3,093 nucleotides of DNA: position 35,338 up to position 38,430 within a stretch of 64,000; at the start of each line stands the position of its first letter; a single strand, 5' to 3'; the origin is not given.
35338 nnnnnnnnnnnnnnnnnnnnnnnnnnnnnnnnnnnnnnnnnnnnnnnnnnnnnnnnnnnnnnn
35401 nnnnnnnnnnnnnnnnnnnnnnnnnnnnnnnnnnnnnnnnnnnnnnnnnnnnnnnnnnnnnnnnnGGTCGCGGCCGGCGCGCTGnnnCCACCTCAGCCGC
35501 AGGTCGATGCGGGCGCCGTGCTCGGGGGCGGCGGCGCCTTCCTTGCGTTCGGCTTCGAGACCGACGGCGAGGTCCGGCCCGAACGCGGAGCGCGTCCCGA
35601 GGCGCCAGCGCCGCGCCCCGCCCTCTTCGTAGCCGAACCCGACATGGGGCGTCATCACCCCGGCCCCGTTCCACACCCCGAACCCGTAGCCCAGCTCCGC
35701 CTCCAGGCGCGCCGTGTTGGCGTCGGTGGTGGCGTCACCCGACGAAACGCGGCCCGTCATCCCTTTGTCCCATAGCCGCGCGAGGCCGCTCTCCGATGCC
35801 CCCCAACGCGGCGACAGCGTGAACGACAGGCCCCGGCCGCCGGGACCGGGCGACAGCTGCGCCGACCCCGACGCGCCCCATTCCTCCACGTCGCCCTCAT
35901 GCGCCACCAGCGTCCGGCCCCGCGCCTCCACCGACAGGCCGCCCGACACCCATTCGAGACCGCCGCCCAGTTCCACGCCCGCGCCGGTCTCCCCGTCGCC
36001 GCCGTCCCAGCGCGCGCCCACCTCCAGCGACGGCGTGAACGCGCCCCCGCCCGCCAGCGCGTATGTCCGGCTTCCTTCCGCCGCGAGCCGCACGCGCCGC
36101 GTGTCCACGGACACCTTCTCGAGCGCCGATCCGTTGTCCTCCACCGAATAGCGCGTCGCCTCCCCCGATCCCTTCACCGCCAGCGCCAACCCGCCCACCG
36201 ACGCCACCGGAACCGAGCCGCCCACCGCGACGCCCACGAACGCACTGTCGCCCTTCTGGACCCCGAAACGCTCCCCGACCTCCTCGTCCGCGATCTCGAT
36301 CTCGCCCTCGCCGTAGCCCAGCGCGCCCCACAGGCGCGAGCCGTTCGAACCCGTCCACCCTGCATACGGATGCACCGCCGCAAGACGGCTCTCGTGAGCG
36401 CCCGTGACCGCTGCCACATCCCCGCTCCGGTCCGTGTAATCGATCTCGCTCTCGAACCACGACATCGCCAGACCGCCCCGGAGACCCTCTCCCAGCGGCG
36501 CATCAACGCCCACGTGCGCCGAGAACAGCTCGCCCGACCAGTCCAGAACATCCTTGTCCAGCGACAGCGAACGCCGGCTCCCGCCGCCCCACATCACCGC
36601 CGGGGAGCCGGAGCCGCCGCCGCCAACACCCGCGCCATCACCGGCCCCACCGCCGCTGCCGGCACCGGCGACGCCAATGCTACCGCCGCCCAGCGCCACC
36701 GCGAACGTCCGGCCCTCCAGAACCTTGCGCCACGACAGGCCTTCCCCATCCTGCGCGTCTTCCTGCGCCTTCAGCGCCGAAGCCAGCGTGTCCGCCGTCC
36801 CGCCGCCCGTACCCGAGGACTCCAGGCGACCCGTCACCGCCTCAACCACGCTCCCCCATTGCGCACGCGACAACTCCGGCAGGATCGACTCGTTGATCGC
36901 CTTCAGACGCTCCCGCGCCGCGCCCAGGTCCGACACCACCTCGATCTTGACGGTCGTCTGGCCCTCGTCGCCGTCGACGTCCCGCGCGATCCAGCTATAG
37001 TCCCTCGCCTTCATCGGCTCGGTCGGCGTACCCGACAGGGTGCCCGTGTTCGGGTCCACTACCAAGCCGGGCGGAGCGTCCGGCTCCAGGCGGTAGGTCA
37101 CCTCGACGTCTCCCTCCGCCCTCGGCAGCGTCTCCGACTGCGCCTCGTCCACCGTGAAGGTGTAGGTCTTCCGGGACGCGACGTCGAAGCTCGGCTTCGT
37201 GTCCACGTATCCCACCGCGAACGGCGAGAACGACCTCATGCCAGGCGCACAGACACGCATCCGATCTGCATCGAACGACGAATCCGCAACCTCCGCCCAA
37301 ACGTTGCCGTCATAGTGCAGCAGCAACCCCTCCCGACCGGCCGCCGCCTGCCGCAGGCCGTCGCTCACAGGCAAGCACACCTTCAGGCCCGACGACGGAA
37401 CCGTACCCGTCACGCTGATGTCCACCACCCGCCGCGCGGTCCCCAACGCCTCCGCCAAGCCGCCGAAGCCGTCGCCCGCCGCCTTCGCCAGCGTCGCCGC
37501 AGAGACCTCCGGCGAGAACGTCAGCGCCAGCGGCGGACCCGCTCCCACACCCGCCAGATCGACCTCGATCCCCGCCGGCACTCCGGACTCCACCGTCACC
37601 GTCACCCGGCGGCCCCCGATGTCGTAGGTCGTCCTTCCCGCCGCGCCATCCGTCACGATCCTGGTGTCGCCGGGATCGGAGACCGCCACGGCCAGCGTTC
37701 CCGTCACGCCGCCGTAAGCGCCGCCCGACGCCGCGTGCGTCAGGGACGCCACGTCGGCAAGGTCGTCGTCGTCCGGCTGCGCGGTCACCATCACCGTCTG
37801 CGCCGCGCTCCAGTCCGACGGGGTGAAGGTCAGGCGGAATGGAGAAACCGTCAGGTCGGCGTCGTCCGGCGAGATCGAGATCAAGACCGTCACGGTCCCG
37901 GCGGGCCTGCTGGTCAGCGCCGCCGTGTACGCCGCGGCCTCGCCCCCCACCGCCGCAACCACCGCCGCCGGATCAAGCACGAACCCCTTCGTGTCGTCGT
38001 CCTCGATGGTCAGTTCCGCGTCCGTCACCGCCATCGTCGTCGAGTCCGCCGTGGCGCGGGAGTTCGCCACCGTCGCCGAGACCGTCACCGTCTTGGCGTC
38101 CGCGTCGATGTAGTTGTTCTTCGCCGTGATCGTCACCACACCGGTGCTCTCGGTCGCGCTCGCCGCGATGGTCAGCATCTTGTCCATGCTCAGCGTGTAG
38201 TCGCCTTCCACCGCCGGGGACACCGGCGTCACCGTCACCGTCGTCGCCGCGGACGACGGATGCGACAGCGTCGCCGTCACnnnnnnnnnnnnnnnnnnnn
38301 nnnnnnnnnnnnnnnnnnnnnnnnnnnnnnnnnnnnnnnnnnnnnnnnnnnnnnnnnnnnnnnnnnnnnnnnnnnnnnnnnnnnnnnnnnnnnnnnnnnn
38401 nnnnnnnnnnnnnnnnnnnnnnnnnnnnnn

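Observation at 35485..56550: A 21-kb gene encodes a ~7,000-aa autotransporter adhesin with ~50 Calx-beta repeats, carried on a mobile element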

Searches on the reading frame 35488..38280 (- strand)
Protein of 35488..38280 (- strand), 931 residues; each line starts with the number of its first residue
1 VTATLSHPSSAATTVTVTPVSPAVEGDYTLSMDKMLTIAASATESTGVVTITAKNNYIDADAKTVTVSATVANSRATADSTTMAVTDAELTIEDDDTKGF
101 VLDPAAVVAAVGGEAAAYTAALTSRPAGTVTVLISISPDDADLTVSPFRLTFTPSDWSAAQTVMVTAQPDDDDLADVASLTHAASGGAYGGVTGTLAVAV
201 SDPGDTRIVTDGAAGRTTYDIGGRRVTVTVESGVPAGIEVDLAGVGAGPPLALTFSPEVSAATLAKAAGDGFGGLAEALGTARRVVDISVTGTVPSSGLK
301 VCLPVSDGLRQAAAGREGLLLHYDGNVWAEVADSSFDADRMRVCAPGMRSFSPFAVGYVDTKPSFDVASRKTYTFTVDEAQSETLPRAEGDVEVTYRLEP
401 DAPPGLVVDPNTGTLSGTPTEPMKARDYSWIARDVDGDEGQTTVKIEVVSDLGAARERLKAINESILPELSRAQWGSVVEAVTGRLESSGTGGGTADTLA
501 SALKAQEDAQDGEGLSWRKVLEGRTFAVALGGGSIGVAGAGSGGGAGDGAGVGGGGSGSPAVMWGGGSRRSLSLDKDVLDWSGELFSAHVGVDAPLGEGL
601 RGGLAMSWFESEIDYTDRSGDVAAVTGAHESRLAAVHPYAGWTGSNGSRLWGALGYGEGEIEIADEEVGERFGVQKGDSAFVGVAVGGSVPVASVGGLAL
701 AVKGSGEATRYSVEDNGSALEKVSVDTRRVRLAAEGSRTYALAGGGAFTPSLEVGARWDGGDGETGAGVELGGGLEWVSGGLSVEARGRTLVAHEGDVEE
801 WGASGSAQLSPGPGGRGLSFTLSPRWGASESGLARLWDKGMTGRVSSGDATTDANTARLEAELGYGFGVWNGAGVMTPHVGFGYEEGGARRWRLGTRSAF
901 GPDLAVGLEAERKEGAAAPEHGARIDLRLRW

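Call 18: find_homologous_proteins(query=window:35488-38280:-, max_evalue=0.00001)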
Query window:35488-38280:- (931 aa): 348 proteins with E <= 0.00001 among 8000 candidates; the best 120 are listed.
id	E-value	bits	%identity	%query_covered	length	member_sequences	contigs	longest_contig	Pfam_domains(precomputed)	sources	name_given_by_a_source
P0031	0.0e+0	1265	63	100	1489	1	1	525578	PF03160.21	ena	-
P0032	0.0e+0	1166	66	100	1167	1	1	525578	PF00041.28,PF16656.12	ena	-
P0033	0.0e+0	1141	61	100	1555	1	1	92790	PF03160.21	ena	-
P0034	0.0e+0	1129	63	100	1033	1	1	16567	PF03797.26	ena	-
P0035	0.0e+0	1091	60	100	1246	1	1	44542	-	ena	-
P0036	0.0e+0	1085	62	100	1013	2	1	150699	PF03797.26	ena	-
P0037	0.0e+0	1058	64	86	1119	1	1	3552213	-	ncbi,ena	-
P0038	0.0e+0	1055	57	100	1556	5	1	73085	PF20579.5,PF03160.21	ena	-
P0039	0.0e+0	1031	56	100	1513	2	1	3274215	PF20579.5,PF03160.21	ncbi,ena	-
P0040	0.0e+0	1019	58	100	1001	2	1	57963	-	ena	-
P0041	2.5e-294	997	56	100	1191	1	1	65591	PF03160.21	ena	-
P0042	7.8e-275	932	50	100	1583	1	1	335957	PF03160.21,PF05345.19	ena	-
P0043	1.4e-273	928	61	52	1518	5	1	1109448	-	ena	-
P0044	6.0e-272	923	49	100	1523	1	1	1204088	-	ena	-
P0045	5.9e-267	906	51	100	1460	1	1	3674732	-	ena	-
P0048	4.2e-260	884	45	92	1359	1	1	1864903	PF03797.26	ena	-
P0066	1.9e-184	633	49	86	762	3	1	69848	PF03797.26,PF05345.19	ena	-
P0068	2.3e-166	574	59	52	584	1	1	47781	PF03797.26,PF05345.19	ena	-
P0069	2.8e-165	570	52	53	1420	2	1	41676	PF03160.21,PF03797.26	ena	-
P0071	1.1e-153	532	51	61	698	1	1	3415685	PF03797.26,PF05345.19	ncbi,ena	-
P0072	1.9e-152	527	50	64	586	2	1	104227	PF03797.26,PF05345.19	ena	-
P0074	8.8e-149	515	51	61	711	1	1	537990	PF03797.26,PF05345.19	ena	-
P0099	1.6e-92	329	32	40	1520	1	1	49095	PF03160.21,PF03797.26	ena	-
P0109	3.1e-86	308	37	48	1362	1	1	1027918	PF03797.26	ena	-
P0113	1.0e-84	303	35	40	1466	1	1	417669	PF03797.26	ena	-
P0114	1.5e-84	303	35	53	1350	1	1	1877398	PF03797.26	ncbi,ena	-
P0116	6.0e-84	301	32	41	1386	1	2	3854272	PF03797.26,PF16397.11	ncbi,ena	-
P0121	1.7e-81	293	35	49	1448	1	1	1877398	PF03797.26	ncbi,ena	-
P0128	7.7e-77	277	36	51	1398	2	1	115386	PF03797.26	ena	-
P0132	7.0e-75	271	35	41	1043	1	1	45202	PF03160.21,PF03797.26,PF05345.19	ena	-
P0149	1.5e-67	247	35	50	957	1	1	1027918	PF03797.26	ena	-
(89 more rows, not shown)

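Call 20: find_related_loci(query=A1, collection=genome_contigs, flank=10000)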
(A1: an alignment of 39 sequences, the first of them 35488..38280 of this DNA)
Query A1 (931 aa) in genome_contigs; peptide patterns used: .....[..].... (x = any residue, [..] = any of these).
594 stretches matched a pattern (row limit reached: there are more); 380 encode a relative of the query (tblastn E <= 1e-3); the best 80 are kept; 80 distinct loci.
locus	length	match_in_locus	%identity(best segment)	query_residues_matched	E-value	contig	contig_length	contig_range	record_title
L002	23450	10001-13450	63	1-923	0e+0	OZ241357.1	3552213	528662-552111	MAG: Alphaproteobacteria bacterium isolate 88d555cd-2633-4b86-a1be-1e9adaae3909 genome assembly, chromosome: 1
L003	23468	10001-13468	63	1-931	0e+0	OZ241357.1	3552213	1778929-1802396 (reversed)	MAG: Alphaproteobacteria bacterium isolate 88d555cd-2633-4b86-a1be-1e9adaae3909 genome assembly, chromosome: 1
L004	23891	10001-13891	58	1-931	0e+0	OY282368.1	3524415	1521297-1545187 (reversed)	MAG: uncultured Alphaproteobacteria bacterium isolate 22a88078-2868-43f5-a089-7a94dbfbad86 genome assembly, chromosome:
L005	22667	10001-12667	49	1-931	0e+0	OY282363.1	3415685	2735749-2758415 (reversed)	MAG: uncultured Alphaproteobacteria bacterium genome assembly, chromosome: 1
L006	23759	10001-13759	51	1-931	0e+0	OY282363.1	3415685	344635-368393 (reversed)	MAG: uncultured Alphaproteobacteria bacterium genome assembly, chromosome: 1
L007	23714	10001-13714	59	1-931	0e+0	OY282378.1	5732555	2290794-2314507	MAG: uncultured Gammaproteobacteria bacterium genome assembly, chromosome: 1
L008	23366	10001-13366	48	1-931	0e+0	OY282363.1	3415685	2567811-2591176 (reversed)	MAG: uncultured Alphaproteobacteria bacterium genome assembly, chromosome: 1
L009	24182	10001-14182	49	1-914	0e+0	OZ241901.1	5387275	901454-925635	MAG: Gammaproteobacteria bacterium isolate 65898e9d-28f9-48af-9959-824c109e8cbf genome assembly, chromosome: 1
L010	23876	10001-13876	48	1-931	0e+0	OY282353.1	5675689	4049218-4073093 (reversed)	MAG: uncultured Gammaproteobacteria bacterium genome assembly, chromosome: 1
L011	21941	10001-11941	51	1-931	9e-149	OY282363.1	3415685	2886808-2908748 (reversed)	MAG: uncultured Alphaproteobacteria bacterium genome assembly, chromosome: 1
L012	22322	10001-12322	53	1-931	6e-120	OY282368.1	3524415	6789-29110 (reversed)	MAG: uncultured Alphaproteobacteria bacterium isolate 22a88078-2868-43f5-a089-7a94dbfbad86 genome assembly, chromosome:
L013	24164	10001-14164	47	1-927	0e+0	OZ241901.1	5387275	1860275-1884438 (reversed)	MAG: Gammaproteobacteria bacterium isolate 65898e9d-28f9-48af-9959-824c109e8cbf genome assembly, chromosome: 1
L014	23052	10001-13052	52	1-931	6e-118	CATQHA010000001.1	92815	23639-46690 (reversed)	MAG: uncultured Alphaproteobacteria bacterium isolate 22a88078-2868-43f5-a089-7a94dbfbad86 genome assembly, contig: cont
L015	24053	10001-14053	46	385-931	3e-114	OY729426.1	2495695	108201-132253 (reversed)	MAG: Nitrospirales bacterium isolate 092cc351-3adc-43ff-9a6e-f4966337217d genome assembly, chromosome: 1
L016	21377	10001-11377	45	446-931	1e-100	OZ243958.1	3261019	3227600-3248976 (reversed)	MAG: Alphaproteobacteria bacterium isolate 2e7a10f6-f36c-43d1-a3df-2601a6acf5df genome assembly, chromosome: 1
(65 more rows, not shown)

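Call 31: predict_structure(alignment_id=A1)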
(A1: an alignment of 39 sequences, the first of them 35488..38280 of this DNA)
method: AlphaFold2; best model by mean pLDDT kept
length: 931 residues; sequences in the alignment: 39
mean_pLDDT: 77.3   pTM: 0.46
mean pLDDT of the five models: 77.3, 75.7, 75.7, 75.0, 73.5
residues with pLDDT >= 90: 261; 70-90: 442; 50-70: 102; < 50: 126
segments of 3 or more residues with pLDDT < 50: 491-524, 530-558, 811-864, 928-931
pLDDT, mean of each block of 10 residues (from residue 1): 85 84 76 83 86 82 83 83 81 84 88 88 92 83 88 92 90 85 91 89 87 88 89 90 85 86 78 68 77 88 87 84 89 89 91 88 75 86 88 87 93 91 89 87 88 84 95 92 76 36 38 41 52 37 34 42 73 89 87 76 83 91 85 87 88 91 84 87 94 81 94 90 95 86 79 87 88 75 69 78 56 44 35 35 31 38 48 57 62 68 64 66 57 36
secondary structure, 60 per line:
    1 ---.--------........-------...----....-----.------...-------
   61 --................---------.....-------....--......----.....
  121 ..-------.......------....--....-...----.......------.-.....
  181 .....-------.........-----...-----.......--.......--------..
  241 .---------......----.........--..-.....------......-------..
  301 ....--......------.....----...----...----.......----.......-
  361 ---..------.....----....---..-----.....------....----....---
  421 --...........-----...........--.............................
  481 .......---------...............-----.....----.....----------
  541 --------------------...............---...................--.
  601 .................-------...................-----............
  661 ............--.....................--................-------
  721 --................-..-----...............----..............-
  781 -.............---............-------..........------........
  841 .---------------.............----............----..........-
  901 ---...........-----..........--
elements in order (helices of 4 or more, strands of 3 or more residues): E13-20 E28-30 E35-38 E51-53 E63-73 H74-78 E88-92 E100-103 E106-111 E116-122 E130-136 E143-146 E149-152 E161-167 E176-185 E193-201 E207-209 E215-221 E224-230 E239-241 E251-256 H261-269 H275-279 E286-291 E299-304 H307-312 E319-323 E328-330 E335-337 E342-348 E353-359 E372-376 E381-384 E395-399 E406-409 E414-417 E423-433 E439-449 H452-487 H497-511 H517-521 E526-530 E561-575 E579-597 E600-617 E625-643 E649-665 H666-672 E675-695 E698-713 E723-738 E747-761 E766-779 E782-794 E798-809 E817-826 H833-841 E857-869 E874-885 E890-899 E904-914 E920-929

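Call 34: fold_search(model_id=the predicted structure, library=pdb)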
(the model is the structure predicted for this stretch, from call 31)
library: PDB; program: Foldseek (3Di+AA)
matches with E <= 10: 1078; with E <= 0.001: 103
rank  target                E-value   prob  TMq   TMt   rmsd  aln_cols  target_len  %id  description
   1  7som_D                1.2e-11  1.00  0.13  0.09  56.4      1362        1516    9  Ciliary C2 central pair apparatus isolated from Chlamydomonas reinhardtii (released 2022-04-13)
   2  9ijj_O                2.3e-09  1.00  0.11  0.09  54.5      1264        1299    6  In situ structure of the central apparatus in mouse sperm axoneme. (released 2025-06-04)
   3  9ijj_C                5.5e-09  1.00  0.12  0.11  23.6       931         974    9  In situ structure of the central apparatus in mouse sperm axoneme. (released 2025-06-04)
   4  7sqc_O0               1.4e-08  1.00  0.12  0.10  30.0      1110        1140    8  Ciliary C1 central pair apparatus isolated from Chlamydomonas reinhardtii (released 2022-04-13)
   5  9ijj_4H               3.6e-08  0.99  0.12  0.04  84.3      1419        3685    7  In situ structure of the central apparatus in mouse sperm axoneme. (released 2025-06-04)
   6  3qq2_A                6.9e-08  1.00  0.21  0.68   5.4       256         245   18  Crystal Structure of the Beta Domain of the Bordetella Autotransporter Brka (released 2011-04-13)
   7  5iry_A                1.1e-07  1.00  0.10  0.16  25.4       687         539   10  Crystal structure of human Desmocollin-1 ectodomain (released 2016-06-22)
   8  9ijj_4A               1.4e-07  0.99  0.13  0.05  70.5      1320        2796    7  In situ structure of the central apparatus in mouse sperm axoneme. (released 2025-06-04)
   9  3qq2_B                2.4e-07  1.00  0.20  0.64   5.5       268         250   18  Crystal Structure of the Beta Domain of the Bordetella Autotransporter Brka (released 2011-04-13)
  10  3qq2_C                4.9e-07  1.00  0.21  0.68   5.4       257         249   19  Crystal Structure of the Beta Domain of the Bordetella Autotransporter Brka (released 2011-04-13)
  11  7sqc_F1               6.2e-07  1.00  0.12  0.20  18.1       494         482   10  Ciliary C1 central pair apparatus isolated from Chlamydomonas reinhardtii (released 2022-04-13)
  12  2qom_B                1.3e-06  1.00  0.20  0.59   5.5       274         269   13  The crystal structure of the E.coli EspP autotransporter Beta-domain. (released 2007-11-13)
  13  3aeh_A                1.5e-06  1.00  0.21  0.62   4.6       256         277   12  Integral membrane domain of autotransporter Hbp (released 2010-07-07)
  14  1qz1                  1.5e-06  1.00  0.12  0.27  15.8       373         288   10  Crystal Structure of the Ig 1-2-3 fragment of NCAM (released 2003-11-04)
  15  3kvn_X                2.6e-06  1.00  0.20  0.29   6.3       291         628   11  Crystal structure of the full-length autotransporter EstA from Pseudomonas aeruginosa (released 2010-01-26)
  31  4m03                  1.4e-05  1.00  0.10  0.48  11.1       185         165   17  C-terminal fragment(residues 576-751) of binding region of SraP (released 2014-06-18)
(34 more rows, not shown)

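Call 37: search_solved_structures(query=A1, max_evalue=1)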
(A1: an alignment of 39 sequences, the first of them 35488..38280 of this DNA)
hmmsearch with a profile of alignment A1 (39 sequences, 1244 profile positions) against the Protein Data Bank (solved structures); distinct sequences matched with E-value up to 1: 6.
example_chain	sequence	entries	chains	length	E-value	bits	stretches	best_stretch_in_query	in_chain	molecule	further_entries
4m03_A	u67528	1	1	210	2.7e-13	51.7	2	694-777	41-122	Serine-rich adhesin for platelets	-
3q2w_A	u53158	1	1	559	0.011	16.7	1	109-299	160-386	Cadherin-2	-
5szq_A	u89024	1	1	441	0.048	14.5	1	238-353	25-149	Protocadherin gamma-A4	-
6v3p_C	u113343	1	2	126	0.093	13.5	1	429-514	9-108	IgA FC receptor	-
3us9_A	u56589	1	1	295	0.18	12.6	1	360-501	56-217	Sodium/calcium exchanger 1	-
8jp0_A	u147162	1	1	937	0.83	10.4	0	293-483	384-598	Sodium/calcium exchanger 1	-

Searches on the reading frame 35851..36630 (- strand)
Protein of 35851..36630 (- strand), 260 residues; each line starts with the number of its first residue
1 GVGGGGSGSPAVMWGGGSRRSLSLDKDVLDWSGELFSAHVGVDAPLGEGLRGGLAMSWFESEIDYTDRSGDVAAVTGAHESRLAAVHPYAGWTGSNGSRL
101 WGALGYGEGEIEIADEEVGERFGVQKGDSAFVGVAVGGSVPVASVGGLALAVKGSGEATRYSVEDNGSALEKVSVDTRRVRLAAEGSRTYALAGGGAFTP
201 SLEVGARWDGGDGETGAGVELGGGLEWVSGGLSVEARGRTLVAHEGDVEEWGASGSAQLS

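Call 65: search_protein_families(library=pfam, proteins=[window:35851-36630:-], max_evalue=10)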
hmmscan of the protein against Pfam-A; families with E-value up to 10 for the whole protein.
window:35851-36630:- (260 aa): 1 family
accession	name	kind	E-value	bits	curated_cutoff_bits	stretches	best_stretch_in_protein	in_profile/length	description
PF03797.25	Autotransporter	-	2.7e-05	24.5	26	1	18-219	8-211/255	Autotransporter beta-domain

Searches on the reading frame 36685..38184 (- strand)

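Call 7: search_protein_families(library=pfam, proteins=[window:36685-38184:-], max_evalue=10)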
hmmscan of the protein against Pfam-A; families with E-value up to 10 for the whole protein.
window:36685-38184:- (500 aa): 3 families
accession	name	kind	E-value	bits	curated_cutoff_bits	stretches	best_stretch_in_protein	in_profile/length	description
PF05345.18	He_PIG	-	1.2e-05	26.1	24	1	336-416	14-95/96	Putative Ig domain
PF18957.6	RibLong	-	0.043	15.1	27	1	348-399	24-72/93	Long Rib domain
PF17766.7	fn3_6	-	0.083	13.5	26.4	1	75-149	24-85/99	Fibronectin type-III domain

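Call 8: search_protein_families(library=ncbifam, proteins=[window:36685-38184:-], max_evalue=1)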
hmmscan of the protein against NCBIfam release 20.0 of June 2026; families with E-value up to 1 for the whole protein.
window:36685-38184:- (500 aa): 2 families
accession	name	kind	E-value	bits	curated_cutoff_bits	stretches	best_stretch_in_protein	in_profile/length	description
NF038186.1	YPDG_rpt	domain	0.19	12.7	40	0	361-406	38-88/98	YPDG domain-containing protein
NF041740.1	choice_anch_T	equivalog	0.33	10.1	70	0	94-137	63-104/259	choice-of-anchor T family protein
